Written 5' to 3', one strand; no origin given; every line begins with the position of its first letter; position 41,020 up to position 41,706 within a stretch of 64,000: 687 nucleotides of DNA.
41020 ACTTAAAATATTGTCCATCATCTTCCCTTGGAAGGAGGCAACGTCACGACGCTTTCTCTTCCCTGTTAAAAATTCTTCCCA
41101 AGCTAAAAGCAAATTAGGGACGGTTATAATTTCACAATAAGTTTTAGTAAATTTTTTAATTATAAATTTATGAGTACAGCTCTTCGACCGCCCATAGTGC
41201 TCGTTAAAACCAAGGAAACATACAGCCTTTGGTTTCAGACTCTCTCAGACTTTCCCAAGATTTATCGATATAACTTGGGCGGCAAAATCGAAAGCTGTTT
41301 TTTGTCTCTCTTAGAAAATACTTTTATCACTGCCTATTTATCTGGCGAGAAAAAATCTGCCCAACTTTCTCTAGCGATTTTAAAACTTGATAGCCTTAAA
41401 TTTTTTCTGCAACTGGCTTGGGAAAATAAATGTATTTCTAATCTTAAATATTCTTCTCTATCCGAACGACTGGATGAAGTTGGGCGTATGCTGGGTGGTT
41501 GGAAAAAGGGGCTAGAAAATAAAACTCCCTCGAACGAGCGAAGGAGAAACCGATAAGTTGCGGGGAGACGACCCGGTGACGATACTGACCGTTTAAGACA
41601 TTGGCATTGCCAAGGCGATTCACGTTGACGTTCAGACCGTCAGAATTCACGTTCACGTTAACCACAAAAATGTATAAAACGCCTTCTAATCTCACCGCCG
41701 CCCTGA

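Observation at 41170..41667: Avd gene inverted between TR and RT, with its stop codon overlapping the TR boundary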

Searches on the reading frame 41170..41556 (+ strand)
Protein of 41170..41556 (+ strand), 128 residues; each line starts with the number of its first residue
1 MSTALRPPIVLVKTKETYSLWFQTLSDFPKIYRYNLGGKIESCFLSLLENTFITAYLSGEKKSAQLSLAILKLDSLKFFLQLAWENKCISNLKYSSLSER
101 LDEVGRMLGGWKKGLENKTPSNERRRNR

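Call 3: search_protein_families(library=pfam, proteins=[window:41170-41556:+], max_evalue=0.01)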
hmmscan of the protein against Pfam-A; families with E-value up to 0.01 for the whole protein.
window:41170-41556:+ (128 aa): 2 families
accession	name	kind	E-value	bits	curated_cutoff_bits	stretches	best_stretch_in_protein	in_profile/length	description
PF22296.2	bAvd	-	1.2e-15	58.3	40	1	13-114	6-106/107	bAvd-like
PF05635.17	23S_rRNA_IVP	-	0.0086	16.7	33.8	0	23-109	18-105/106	23S rRNA-intervening sequence protein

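Call 6: find_homologous_proteins(query=window:41170-41553:+, max_evalue=0.001)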
Query window:41170-41553:+ (128 aa): 618 proteins with E <= 0.001 among 626 candidates; the best 120 are listed.
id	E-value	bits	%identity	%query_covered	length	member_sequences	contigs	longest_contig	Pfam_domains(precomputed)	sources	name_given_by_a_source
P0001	1.0e-76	273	98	99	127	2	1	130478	PF22296.3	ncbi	-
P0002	1.3e-74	266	98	99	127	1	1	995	PF22296.3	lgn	-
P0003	1.5e-70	253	87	99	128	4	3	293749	PF22296.3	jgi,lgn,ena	-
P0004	2.2e-70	252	90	99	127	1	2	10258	PF22296.3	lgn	-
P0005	6.9e-70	251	87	99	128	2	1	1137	PF22296.3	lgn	-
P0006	7.2e-70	250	87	99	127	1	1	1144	PF22296.3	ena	-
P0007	1.3e-69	250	86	99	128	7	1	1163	PF22296.3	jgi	jgi:hypothetical protein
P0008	2.8e-69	249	87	99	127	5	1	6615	PF22296.3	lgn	-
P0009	5.6e-69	248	87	99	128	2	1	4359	PF22296.3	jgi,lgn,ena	-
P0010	6.1e-69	247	87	99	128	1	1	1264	PF22296.3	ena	-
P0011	6.2e-69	247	89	99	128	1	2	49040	PF22296.3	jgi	jgi:hypothetical protein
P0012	1.5e-68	246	87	99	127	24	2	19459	PF22296.3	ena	-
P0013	1.6e-67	243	84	99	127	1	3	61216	PF22296.3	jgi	jgi:hypothetical protein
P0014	2.6e-67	242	84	99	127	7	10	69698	PF22296.3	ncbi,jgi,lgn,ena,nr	ncbi:four helix bundle protein [Candidatus Falkowbacteria bacterium]|nr:four helix bundle protein [C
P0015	7.1e-67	241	84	99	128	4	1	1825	PF22296.3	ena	-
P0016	2.2e-66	239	83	99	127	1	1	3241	PF22296.3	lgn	-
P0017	9.8e-66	237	83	99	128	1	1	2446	PF22296.3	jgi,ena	-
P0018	1.5e-65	237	83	99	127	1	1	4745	PF22296.3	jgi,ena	-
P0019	1.6e-65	236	84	98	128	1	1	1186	PF22296.3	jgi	jgi:hypothetical protein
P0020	1.7e-65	236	83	99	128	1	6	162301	PF22296.3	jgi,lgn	-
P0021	4.4e-65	235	82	99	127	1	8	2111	PF22296.3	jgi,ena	-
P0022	2.4e-64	233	82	99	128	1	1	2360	PF22296.3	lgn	-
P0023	7.4e-64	231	83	99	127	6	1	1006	PF22296.3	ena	-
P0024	8.8e-64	231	81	99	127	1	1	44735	PF22296.3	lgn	-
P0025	1.6e-63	230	83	98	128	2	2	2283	PF22296.3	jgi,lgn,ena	-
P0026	2.6e-63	229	83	99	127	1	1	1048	PF22296.3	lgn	-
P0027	3.1e-63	229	81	99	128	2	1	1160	PF22296.3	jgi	-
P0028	9.0e-62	224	81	99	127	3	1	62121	PF22296.3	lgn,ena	-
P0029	2.2e-61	223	80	99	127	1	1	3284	PF22296.3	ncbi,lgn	-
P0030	2.7e-61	223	79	99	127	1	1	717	PF22296.3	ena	-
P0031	3.7e-61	222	80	99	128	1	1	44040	PF22296.3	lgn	-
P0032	5.6e-61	222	78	99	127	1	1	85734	PF22296.3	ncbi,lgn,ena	-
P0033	1.2e-60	221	77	99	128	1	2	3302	PF22296.3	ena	-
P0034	7.3e-60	218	78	96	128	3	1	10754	PF22296.3,PF05635.18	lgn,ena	-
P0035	1.1e-59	218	76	99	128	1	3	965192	PF22296.3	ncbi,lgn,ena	ncbi:MAG: four helix bundle protein [Candidatus Falkowbacteria bacterium]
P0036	1.4e-59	217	78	99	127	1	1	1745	PF22296.3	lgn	-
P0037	1.5e-59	217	76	100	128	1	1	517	PF22296.3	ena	-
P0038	2.0e-59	217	78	96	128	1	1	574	PF22296.3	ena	-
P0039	7.9e-59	215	76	99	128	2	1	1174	PF22296.3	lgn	-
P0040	2.0e-58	214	76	99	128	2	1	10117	PF22296.3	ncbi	-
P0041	3.0e-58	213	78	99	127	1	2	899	PF22296.3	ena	-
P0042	1.1e-57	211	78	95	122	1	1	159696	PF22296.3,PF05635.18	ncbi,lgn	-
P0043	1.2e-57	211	78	95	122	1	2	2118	PF22296.3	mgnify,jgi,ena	mgnify:CR=1 FL=1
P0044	1.4e-57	211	77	95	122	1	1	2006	PF22296.3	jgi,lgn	jgi:hypothetical protein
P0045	1.9e-57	210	76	95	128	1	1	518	PF22296.3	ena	-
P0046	2.3e-57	210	75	95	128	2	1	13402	PF22296.3,PF05635.18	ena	-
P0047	4.5e-57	209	78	94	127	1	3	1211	PF22296.3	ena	-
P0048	5.6e-57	209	76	99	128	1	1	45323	PF22296.3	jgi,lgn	jgi:hypothetical protein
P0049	1.1e-56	208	74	99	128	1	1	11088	PF22296.3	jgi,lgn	-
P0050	1.2e-56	208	75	95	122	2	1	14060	PF22296.3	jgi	jgi:hypothetical protein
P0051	1.3e-56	208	76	99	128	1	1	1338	PF22296.3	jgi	jgi:hypothetical protein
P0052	1.6e-56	207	75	95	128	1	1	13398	PF22296.3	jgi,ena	-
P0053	2.0e-56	207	76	95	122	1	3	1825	PF22296.3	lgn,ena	-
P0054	3.3e-56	206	74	95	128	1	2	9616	PF22296.3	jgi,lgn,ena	-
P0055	9.4e-56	205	74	99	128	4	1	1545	PF22296.3,PF05635.18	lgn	-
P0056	1.3e-55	204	75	91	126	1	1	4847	PF22296.3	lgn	-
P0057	1.7e-55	204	73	99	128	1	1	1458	PF22296.3,PF05635.18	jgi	jgi:four helix bundle protein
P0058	2.1e-55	204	75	95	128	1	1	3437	PF22296.3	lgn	-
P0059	2.1e-55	204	80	94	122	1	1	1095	PF22296.3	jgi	-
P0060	2.2e-55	204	76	93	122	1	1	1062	PF22296.3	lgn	-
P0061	3.0e-55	203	88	84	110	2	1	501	PF22296.3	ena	-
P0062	3.1e-55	203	78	94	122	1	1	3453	PF22296.3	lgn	-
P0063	4.1e-55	203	74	95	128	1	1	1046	PF22296.3,PF05635.18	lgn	-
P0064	5.3e-55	202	74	95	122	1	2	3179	PF22296.3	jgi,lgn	-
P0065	8.2e-55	202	73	98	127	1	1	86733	PF22296.3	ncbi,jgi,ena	-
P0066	1.0e-54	202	74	95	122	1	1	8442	PF22296.3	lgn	-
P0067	1.7e-54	201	75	95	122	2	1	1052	PF22296.3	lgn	-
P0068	2.0e-54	201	72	99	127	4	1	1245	PF22296.3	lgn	-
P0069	2.6e-54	200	73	94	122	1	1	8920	PF22296.3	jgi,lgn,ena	-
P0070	4.3e-54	200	72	99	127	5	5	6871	PF22296.3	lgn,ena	-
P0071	6.0e-54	199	70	99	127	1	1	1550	PF22296.3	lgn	-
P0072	1.3e-53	198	72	95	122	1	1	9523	PF22296.3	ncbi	-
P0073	1.3e-53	198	73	94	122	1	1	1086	PF22296.3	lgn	-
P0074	1.6e-53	198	75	95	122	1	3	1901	PF22296.3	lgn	-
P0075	2.5e-53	197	74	95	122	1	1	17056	PF22296.3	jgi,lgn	jgi:hypothetical protein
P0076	3.2e-53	197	70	98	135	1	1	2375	PF22296.3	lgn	-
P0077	8.9e-53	195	71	98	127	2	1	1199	PF22296.3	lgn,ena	-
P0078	9.0e-53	195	70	95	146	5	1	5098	PF22296.3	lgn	-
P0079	2.7e-52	194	74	95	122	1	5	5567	PF22296.3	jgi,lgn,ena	-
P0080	2.9e-52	194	73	95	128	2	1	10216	PF22296.3,PF05635.18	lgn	-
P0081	3.9e-52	193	72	95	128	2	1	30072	PF22296.3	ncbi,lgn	-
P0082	4.6e-52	193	69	95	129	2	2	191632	PF22296.3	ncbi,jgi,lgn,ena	ncbi:MAG: four helix bundle protein [Patescibacteria group bacterium]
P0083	1.1e-51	192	66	98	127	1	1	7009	PF22296.3,PF05635.18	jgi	jgi:four helix bundle protein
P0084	1.1e-51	192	70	98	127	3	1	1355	PF22296.3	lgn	-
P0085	1.8e-51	191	71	94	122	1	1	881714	PF22296.3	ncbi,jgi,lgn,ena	ncbi:MAG: four helix bundle protein [Patescibacteria group bacterium]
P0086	1.2e-50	188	71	93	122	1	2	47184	PF22296.3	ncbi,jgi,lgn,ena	ncbi:MAG: four helix bundle protein [Patescibacteria group bacterium]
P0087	1.4e-50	188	68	98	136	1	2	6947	PF22296.3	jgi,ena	-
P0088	1.4e-50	188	74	90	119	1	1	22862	PF22296.3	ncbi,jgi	jgi:hypothetical protein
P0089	6.9e-50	186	68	95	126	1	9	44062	PF22296.3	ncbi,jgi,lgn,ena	-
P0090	1.9e-49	185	69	93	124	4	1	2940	PF22296.3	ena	-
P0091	2.6e-49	184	65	100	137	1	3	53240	PF22296.3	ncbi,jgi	ncbi:MAG: four helix bundle protein [Patescibacteria group bacterium]|jgi:hypothetical protein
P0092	3.6e-49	184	63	99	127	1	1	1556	PF22296.3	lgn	-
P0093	8.4e-49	182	68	94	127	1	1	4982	PF22296.3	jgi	jgi:hypothetical protein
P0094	2.0e-48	181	68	95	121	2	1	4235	PF22296.3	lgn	-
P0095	3.4e-48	180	66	95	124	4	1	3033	PF22296.3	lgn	-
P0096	5.1e-48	180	68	94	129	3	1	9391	PF22296.3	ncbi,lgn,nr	ncbi:MAG: four helix bundle protein [Patescibacteria group bacterium]|nr:four helix bundle protein [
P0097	5.5e-48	180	67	94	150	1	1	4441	PF22296.3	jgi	jgi:hypothetical protein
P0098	9.9e-48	179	63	100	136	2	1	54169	PF22296.3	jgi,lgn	jgi:hypothetical protein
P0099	1.3e-47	179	65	95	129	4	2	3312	PF22296.3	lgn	-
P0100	2.0e-47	178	68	94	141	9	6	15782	PF22296.3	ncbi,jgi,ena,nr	ncbi:MAG: hypothetical protein UT90_C0018G0004 [Parcubacteria group bacterium GW2011_GWA1_40_21]|nr:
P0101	2.7e-47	178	64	96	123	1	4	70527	PF22296.3,PF05635.18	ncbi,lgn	-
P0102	3.1e-47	177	68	91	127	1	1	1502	PF22296.3,PF05635.18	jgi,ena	-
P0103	3.9e-47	177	65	95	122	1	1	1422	PF22296.3,PF05635.18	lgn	-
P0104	7.1e-47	176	62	98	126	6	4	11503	PF22296.3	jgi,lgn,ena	jgi:hypothetical protein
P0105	2.1e-46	175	68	88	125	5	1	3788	PF22296.3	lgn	-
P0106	3.0e-46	174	66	94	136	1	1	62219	PF22296.3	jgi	jgi:hypothetical protein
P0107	3.2e-46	174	66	90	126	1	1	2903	PF22296.3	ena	-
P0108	6.4e-46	173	61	100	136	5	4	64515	PF22296.3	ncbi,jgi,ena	ncbi:MAG: four helix bundle protein [Patescibacteria group bacterium]|jgi:hypothetical protein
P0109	1.3e-45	172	64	95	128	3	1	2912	PF22296.3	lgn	-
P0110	1.3e-45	172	68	89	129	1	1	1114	PF22296.3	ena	-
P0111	1.4e-45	172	69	89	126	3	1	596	PF22296.3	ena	-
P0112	4.4e-45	170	64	93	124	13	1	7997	PF22296.3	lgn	-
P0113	5.6e-45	170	65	90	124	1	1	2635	PF22296.3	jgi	jgi:hypothetical protein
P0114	9.9e-45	169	64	90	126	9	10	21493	PF22296.3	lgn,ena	-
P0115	1.3e-44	169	64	92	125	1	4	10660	PF22296.3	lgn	-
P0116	1.5e-44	169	66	88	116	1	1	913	PF22296.3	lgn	-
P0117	2.2e-44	168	68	88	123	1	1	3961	PF22296.3,PF05635.18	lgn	-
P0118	3.3e-44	168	69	87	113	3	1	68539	PF22296.3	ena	-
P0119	3.4e-44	168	68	87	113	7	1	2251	PF22296.3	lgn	-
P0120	3.7e-44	167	66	87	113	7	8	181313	PF22296.3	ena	-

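Call 17: find_related_loci(query=A2, collection=genome_contigs, flank=4000)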
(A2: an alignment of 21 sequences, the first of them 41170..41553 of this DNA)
Query A2 (128 aa) in genome_contigs; peptide patterns used: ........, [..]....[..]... (x = any residue, [..] = any of these).
174 stretches matched a pattern; 169 encode a relative of the query (tblastn E <= 1e-3); the best 80 are kept; 80 distinct loci.
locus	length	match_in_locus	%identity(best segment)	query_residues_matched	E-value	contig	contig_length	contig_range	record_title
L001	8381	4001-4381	87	1-127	2e-74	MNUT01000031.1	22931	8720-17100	MAG: Candidatus Falkowbacteria bacterium CG1_02_37_21 cg1_0.2_scaffold_1679_c, whole genome shotgun sequence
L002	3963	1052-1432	87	1-127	5e-74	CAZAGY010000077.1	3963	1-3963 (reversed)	MAG TPA_asm: uncultured Gammaproteobacteria bacterium isolate SRP178699_co1_485 genome assembly, contig: NODE_35209_leng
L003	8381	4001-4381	85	1-127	1e-72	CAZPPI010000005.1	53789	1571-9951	MAG TPA_asm: uncultured Gammaproteobacteria bacterium isolate SRP294416_co1_755 genome assembly, contig: NODE_837_length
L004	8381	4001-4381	84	1-127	3e-72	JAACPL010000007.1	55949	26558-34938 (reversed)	MAG: Candidatus Falkowbacteria bacterium isolate CG_2015-02_33_13 CG_2015-02_curated_scaffold_283, whole genome shotgun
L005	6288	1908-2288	85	1-127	3e-72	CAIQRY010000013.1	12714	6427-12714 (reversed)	uncultured bacterium isolate AM-lipid-02-D9_bin-0787 genome assembly, contig: bin-0787:13/68, whole genome shotgun seque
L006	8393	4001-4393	84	1-127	1e-71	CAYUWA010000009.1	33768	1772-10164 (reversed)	MAG TPA_asm: uncultured Gammaproteobacteria bacterium isolate binchicken_co113_83 genome assembly, contig: NODE_1392_len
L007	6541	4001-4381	83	1-127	8e-69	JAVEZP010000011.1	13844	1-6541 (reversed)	MAG: Patescibacteria group bacterium isolate BF4_68 NODE_13956_length_13844_cov_23.515127_Biofilm4, whole genome shotgun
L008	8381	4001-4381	76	1-127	6e-65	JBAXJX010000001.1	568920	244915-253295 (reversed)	MAG: Candidatus Falkowbacteria bacterium isolate ELA386 MAG386_1, whole genome shotgun sequence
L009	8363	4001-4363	78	1-121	2e-62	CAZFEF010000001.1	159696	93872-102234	MAG TPA_asm: uncultured Gammaproteobacteria bacterium isolate SRP192927_co9_427 genome assembly, contig: NODE_14_length_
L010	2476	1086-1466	73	1-127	2e-62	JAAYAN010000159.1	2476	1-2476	MAG: Ignavibacteria bacterium isolate AS06rmzACSIP_142 529102_AS06, whole genome shotgun sequence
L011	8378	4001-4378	73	1-126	7e-60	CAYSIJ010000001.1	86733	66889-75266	MAG TPA_asm: uncultured Gammaproteobacteria bacterium isolate binchicken_co113_247 genome assembly, contig: NODE_288_len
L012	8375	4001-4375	74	1-125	2e-59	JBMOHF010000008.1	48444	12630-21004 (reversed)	MAG: Patescibacteria group bacterium isolate Deming_bin.338 contig1226, whole genome shotgun sequence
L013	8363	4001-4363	72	1-121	9e-58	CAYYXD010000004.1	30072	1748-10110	MAG TPA_asm: uncultured Gammaproteobacteria bacterium isolate SRP294416_co1_713 genome assembly, contig: NODE_2688_lengt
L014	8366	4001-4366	69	1-122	1e-57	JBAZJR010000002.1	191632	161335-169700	MAG: Patescibacteria group bacterium isolate SO_2017_LW4_124 scaffold_230_c1_LW137-91_2017, whole genome shotgun sequenc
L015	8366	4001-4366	70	1-120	5e-55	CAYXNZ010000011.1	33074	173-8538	MAG TPA_asm: uncultured Gammaproteobacteria bacterium isolate binchicken_co181_167 genome assembly, contig: NODE_1739_le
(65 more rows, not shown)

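Call 56: find_encoding_contigs(protein=P0001, flank=3000, max_places=3)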
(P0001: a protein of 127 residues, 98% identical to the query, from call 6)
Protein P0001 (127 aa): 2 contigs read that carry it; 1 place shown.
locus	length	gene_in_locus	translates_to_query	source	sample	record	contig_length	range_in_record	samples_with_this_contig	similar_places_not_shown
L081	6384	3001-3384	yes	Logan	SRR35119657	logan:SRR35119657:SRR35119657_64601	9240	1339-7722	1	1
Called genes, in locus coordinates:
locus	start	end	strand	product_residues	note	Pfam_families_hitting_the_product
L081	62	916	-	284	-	PF23343:REP_ORF2-G2P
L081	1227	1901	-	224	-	-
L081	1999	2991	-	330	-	PF00078:RVT_1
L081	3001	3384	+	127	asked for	PF22296:bAvd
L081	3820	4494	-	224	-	-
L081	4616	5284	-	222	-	-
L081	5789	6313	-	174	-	-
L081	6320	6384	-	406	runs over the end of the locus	PF07486:Hydrolase_2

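Call 57: find_encoding_contigs(protein=window:41170-41553:+, flank=3000, max_places=3)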
Protein window:41170-41553:+ (128 aa): 6 contigs read that carry it; 3 places shown.
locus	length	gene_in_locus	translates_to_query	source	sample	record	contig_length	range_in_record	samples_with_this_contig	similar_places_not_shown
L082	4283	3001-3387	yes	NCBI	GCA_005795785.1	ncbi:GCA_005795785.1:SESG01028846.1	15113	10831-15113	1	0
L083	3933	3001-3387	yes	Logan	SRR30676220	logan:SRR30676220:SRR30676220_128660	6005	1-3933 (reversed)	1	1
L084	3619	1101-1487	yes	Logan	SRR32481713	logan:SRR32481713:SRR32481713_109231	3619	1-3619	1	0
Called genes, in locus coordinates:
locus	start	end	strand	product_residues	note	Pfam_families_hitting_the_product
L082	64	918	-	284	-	PF23343:REP_ORF2-G2P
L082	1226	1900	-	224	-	-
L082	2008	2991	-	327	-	PF00078:RVT_1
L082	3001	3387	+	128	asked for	PF22296:bAvd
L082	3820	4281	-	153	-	?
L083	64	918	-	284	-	PF23343:REP_ORF2-G2P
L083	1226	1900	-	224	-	-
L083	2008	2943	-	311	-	PF00078:RVT_1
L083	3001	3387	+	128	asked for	PF22296:bAvd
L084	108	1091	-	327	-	PF00078:RVT_1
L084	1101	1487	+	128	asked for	PF22296:bAvd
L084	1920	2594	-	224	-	-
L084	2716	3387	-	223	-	-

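Call 68: search_solved_structures(query=window:41170-41553:+, max_evalue=1, show_alignments=2)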
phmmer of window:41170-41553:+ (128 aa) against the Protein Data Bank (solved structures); distinct sequences matched with E-value up to 1: 0.
